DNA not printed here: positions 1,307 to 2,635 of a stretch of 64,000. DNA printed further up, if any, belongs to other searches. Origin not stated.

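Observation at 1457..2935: A translationally coupled three-gene unit in which a 78-aa protein and a 342-aa protein share a GC-rich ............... N-terminal module, with a 67-aa membrane protein between them.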

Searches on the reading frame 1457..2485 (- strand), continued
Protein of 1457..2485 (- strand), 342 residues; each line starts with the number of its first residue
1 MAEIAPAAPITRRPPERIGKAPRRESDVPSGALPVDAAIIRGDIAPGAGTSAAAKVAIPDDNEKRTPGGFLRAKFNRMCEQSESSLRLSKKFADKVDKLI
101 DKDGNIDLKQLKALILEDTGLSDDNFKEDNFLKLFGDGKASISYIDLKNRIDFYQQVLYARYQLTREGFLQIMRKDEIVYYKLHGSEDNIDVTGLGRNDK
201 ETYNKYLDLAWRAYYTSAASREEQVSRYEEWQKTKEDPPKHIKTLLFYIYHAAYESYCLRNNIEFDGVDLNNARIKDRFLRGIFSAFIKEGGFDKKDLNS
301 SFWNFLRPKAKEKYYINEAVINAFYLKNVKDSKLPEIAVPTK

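Call 57: fold_search(model_id=the predicted structure, library=pdb)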
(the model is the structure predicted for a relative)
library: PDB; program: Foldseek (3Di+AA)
matches with E <= 10: 86; with E <= 0.001: 0
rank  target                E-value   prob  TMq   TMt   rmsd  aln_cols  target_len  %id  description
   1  3wfn_C                8.2e-01  0.18  0.16  0.27  15.0       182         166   14  Crystal Structure of Nav1.6 IQ motif in complex with apo-CaM (released 2013-08-28)
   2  1gjy_A                9.9e-01  0.23  0.16  0.28  15.3       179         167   11  The X-ray structure of the Sorcin Calcium Binding Domain (SCBD) provides insight into the phosphorylation and calcium  (released 2002-04-05)
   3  7u0t_A                1.5e+00  0.12  0.17  0.26  15.1       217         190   10  Crystal Structure of a human Calcineurin A - Calcineurin B fusion bound to FKBP12 and FK-520 (released 2022-08-03)
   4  9e78_2r               1.5e+00  0.10  0.16  0.17  14.7       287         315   11  48-nm repeat of the Leishmania tarentolae doublet microtubule (released 2025-03-12)
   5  6u42_6I               1.5e+00  0.07  0.14  0.14  21.8       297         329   15  Natively decorated ciliary doublet microtubule (released 2019-11-13)
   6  2znd                  1.9e+00  0.15  0.15  0.25   8.0       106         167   25  Crystal structure of Ca2+-free form of des3-20ALG-2 (released 2008-09-09)
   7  7pjd_C                2.1e+00  0.23  0.13  0.22   5.7        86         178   23  The X-ray structure of juvenile hormone diol kinase from the silk worm Bombyx mori. (released 2021-12-22)
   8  5mra_A                2.1e+00  0.18  0.17  0.30  13.8       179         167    9  human SCBD (sorcin calcium binding domain) in complex with doxorubicin (released 2017-11-29)
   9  9v59_A                2.6e+00  0.03  0.13  0.11  20.2       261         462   12  Crystal structure of calcium indicator WHaloCaMP1a labeled with BD566-HTL substrate (released 2025-06-11)
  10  1aj4                  2.7e+00  0.25  0.14  0.26   6.2        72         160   21  STRUCTURE OF CALCIUM-SATURATED CARDIAC TROPONIN C, NMR, 1 STRUCTURE (released 1998-05-20)
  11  1y1x_A                2.7e+00  0.10  0.15  0.26  13.7       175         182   14  Structural analysis of a homolog of programmed cell death 6 protein from Leishmania major Friedlin (released 2004-12-07)
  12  1top                  3.4e+00  0.07  0.15  0.26  14.6       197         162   15  STRUCTURE OF CHICKEN SKELETAL MUSCLE TROPONIN-C AT 1.78 ANGSTROMS RESOLUTION (released 1994-01-31)
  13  7u0u_A                3.4e+00  0.06  0.16  0.24  15.6       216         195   13  Crystal Structure of a Aspergillus fumigatus Calcineurin A - Calcineurin B fusion bound to FKBP12 and FK-506 (released 2022-08-03)
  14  3ctn_MODEL_1_A        3.6e+00  0.18  0.14  0.42   5.7        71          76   24  STRUCTURE OF CALCIUM-SATURATED CARDIAC TROPONIN C, NMR, 30 STRUCTURES (released 1998-05-13)
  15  3ucw_D                3.6e+00  0.18  0.14  0.41   4.8        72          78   19  Structure of MG2+ bound N-Terminal domain of Calmodulin (released 2012-08-08)
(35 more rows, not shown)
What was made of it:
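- On EF-hand superfamily (B): The top Foldseek hits are EF-hand proteins, but with E>=0.8 and probability <=0.25 (call 57).
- Closest known: EF-hand proteins. Same: These proteins are the top structural neighbours of the B model (call 57).
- The weak top structural hits are all EF-hand proteins (call 57). The top Foldseek hits are all EF-hand proteins (call 57). All Foldseek probabilities are 0.25 or lower (call 57).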

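Call 61: search_solved_structures(query=A5, max_evalue=10)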
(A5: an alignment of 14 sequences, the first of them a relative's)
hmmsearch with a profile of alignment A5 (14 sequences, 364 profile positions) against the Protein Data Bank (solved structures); distinct sequences matched with E-value up to 10: 37.
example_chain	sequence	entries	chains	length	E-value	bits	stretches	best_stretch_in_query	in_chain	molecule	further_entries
6v44_B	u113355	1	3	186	0.091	15.5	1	55-150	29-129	Hemagglutinin HA2 chain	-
3eyj_B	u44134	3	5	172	0.24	14.1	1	55-150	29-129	Hemagglutinin HA2 chain | Hemagglutinin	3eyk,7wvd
8gv6_B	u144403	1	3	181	0.27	13.9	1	55-150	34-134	Hemagglutinin H14-HA2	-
6v48_B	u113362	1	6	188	0.3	13.8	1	55-150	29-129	Hemagglutinin HA2 chain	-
6bkn_B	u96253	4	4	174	0.32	13.7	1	58-150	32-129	Hemagglutinin | Hemagglutinin HA2 chain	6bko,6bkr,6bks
5xl1_C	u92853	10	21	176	0.36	13.5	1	55-150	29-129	Hemagglutinin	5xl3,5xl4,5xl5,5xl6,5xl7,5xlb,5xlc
9vh5_B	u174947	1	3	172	0.4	13.4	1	60-150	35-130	Hemagglutinin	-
8g2k_B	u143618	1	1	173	0.41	13.3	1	60-150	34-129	Hemagglutinin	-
6wf0_B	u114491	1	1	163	0.44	13.2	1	58-150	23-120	Hemagglutinin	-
9b7h_a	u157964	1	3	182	0.46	13.2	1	60-150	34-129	Hemagglutinin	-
6bkp_B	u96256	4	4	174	0.52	13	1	58-150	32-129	Hemagglutinin | Hemagglutinin HA2 chain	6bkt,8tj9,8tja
4o5i_B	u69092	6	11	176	0.53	13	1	58-150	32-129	Hemagglutinin HA2 chain | Hemagglutinin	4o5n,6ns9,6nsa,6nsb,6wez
7u8l_B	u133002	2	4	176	0.53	13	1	58-150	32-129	Hemagglutinin HA2 subunit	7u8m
7u8j_B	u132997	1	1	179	0.56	12.9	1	58-150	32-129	Hemagglutinin HA2 subunit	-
6n5a_B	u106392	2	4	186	0.57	12.9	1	54-148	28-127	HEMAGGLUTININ HA2 SUBUNIT | Hemagglutinin HA2 chain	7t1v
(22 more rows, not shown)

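Call 63: search_protein_families(library=phrogs, proteins=[window:1457-2485:-, L010:11207-16471:+, L010:18759-20618:+, L010:16471-17004:+, L010:17989-18351:+, L010:18436-18750:+, L010:17699-17968:+], max_evalue=0.1)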
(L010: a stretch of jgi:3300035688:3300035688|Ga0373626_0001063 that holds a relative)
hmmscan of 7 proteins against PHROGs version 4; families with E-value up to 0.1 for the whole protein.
window:1457-2485:- (342 aa): 0 families

L010:11207-16471:+ (1755 aa): 4 families
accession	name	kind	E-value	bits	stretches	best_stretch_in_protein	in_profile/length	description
phrog_24420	-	unknown function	0.0046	18.1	0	202-227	4-28/62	-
phrog_19779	-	unknown function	0.012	16.6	1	132-223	43-131/171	-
phrog_2614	-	unknown function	0.037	15.4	0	598-644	53-97/105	-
phrog_4099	-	unknown function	0.037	15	0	1511-1557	74-120/134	-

L010:18759-20618:+ (620 aa): 0 families

L010:16471-17004:+ (178 aa): 2 families
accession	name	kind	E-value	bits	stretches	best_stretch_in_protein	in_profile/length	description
phrog_7503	-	unknown function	0.077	14.3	0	47-90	25-70/104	-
phrog_27990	-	unknown function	0.086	13.9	0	23-81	43-101/119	-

L010:17989-18351:+ (121 aa): 1 family
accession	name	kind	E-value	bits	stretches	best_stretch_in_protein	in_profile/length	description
phrog_27545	-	unknown function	0.0036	18.5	1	34-78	83-129/146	-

L010:18436-18750:+ (105 aa): 1 family
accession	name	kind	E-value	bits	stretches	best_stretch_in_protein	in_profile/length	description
phrog_13531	-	unknown function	0.05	14.7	1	43-77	47-81/89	-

L010:17699-17968:+ (90 aa): 0 families

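Call 64: search_protein_families(library=padloc, proteins=[window:1457-2485:-, L010:11207-16471:+, L010:18759-20618:+], max_evalue=0.1)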
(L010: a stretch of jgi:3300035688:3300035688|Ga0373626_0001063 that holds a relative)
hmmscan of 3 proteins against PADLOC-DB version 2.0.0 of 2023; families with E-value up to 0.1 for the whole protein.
window:1457-2485:- (342 aa): 0 families

L010:11207-16471:+ (1755 aa): 0 families

L010:18759-20618:+ (620 aa): 0 families

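Call 66: search_protein_families(library=pfam, proteins=[L005:1-1755:-], max_evalue=0.00001)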
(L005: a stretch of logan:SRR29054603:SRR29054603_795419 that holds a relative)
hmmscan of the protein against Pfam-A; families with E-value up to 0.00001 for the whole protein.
L005:1-1755:- (585 aa): 2 families
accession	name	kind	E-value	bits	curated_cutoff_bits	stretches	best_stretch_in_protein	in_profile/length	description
PF00912.28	Transgly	-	7.9e-68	227.8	27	1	51-226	2-177/178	Transglycosylase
PF00905.27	Transpeptidase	-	4.6e-28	98.7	22.1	1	322-561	5-268/299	Penicillin binding protein transpeptidase domain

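Call 69: list_cluster_members(proteins=[P0001, P0009, P0012, P0015, P0013, P0010, P0011, P0014, P0008, P0005])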
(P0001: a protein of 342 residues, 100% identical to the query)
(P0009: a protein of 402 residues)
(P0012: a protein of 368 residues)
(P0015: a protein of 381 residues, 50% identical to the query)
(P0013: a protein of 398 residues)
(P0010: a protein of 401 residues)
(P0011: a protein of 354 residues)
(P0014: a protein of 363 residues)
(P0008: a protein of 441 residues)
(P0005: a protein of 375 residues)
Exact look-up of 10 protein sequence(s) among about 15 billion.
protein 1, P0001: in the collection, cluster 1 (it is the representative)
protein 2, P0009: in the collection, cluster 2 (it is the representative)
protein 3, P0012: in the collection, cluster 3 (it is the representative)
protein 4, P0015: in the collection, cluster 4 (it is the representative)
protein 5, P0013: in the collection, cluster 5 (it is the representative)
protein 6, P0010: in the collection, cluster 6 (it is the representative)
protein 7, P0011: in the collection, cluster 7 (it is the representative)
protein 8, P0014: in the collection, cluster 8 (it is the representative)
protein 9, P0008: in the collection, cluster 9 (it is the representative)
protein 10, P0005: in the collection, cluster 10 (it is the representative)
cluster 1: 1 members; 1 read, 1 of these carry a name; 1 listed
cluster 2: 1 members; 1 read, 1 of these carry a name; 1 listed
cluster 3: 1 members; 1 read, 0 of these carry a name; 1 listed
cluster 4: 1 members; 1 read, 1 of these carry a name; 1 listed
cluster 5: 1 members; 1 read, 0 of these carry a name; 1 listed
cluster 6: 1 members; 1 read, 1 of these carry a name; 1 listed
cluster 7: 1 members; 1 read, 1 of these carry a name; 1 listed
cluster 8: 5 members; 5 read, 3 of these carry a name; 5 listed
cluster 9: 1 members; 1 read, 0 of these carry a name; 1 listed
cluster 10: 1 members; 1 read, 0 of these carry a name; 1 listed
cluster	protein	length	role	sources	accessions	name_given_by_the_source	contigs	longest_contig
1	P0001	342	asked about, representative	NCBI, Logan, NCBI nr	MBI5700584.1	hypothetical protein HZC34_01900 [Candidatus Saganbacteria bacterium] | hypothetical protein [Candidatus Saganbacteria bacterium]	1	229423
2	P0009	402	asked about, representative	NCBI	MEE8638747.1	MAG: hypothetical protein V3T21_06895 [Candidatus Margulisiibacteriota bacterium]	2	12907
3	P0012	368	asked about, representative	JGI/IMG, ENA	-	-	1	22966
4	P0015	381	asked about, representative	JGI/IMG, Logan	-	hypothetical protein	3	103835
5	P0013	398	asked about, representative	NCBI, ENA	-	-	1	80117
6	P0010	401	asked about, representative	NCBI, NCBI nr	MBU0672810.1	MAG: hypothetical protein KJ732_07280 [Candidatus Margulisbacteria bacterium] | hypothetical protein [Candidatus Margulisiibacteriota bacterium]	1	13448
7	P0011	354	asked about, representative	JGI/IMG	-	hypothetical protein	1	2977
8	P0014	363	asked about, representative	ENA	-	-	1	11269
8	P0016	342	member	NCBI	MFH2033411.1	MAG: hypothetical protein ABIJ26_01725 [Candidatus Margulisiibacteriota bacterium]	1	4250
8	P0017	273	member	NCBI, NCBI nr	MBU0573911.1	MAG: hypothetical protein KKH83_05490, partial [Candidatus Margulisbacteria bacterium] | hypothetical protein [Candidatus Margulisiibacteriota bacterium]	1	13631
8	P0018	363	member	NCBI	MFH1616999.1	MAG: hypothetical protein ABIB65_00250 [Candidatus Margulisiibacteriota bacterium]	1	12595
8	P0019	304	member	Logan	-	-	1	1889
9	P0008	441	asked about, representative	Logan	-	-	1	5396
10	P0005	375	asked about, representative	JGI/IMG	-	-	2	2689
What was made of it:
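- Taxonomy: every named member is Margulisiibacteriota or Saganbacteria (call 69).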
